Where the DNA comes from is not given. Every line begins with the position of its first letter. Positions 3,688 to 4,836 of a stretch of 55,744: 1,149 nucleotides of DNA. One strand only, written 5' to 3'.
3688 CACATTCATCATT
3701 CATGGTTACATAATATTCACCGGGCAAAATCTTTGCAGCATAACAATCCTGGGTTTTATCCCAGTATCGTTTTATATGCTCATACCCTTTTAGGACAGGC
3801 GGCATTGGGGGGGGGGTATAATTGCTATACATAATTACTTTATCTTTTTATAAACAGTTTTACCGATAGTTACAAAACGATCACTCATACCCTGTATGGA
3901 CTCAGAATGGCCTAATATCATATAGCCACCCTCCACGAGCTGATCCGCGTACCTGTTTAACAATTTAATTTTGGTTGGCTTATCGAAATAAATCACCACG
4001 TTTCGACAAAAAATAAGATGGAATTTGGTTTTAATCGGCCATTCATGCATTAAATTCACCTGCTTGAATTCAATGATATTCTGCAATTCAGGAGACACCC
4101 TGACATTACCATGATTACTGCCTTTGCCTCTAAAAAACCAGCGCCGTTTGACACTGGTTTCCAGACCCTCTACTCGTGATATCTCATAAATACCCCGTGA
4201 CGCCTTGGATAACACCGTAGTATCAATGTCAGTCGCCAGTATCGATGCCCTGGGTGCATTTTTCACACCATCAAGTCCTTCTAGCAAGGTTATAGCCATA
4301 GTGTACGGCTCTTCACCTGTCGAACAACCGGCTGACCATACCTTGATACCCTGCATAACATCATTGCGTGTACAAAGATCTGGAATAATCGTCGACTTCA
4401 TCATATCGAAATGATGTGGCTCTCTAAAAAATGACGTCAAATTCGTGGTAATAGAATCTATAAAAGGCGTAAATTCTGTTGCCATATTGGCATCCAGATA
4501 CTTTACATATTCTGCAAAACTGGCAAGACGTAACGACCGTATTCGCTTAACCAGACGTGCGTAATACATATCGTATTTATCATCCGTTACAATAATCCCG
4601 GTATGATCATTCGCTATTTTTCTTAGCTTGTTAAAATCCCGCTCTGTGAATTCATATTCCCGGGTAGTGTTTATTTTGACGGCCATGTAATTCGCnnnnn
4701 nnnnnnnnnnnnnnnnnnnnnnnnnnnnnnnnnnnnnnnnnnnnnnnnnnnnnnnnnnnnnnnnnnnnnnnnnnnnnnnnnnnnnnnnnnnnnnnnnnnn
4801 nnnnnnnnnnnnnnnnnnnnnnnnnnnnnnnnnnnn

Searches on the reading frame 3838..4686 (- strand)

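Call 80: search_protein_families(library=pfam, proteins=[window:3838-4686:-], max_evalue=0.000001)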
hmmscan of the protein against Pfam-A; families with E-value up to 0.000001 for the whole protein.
window:3838-4686:- (283 aa): 2 families
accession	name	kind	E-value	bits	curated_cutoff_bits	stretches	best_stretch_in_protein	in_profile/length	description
PF01739.24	CheR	-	2.4e-61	207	27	1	82-279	1-194/195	CheR methyltransferase, SAM binding domain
PF03705.20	CheR_N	-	7.2e-11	42.1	27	1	17-67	2-52/53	CheR methyltransferase, all-alpha domain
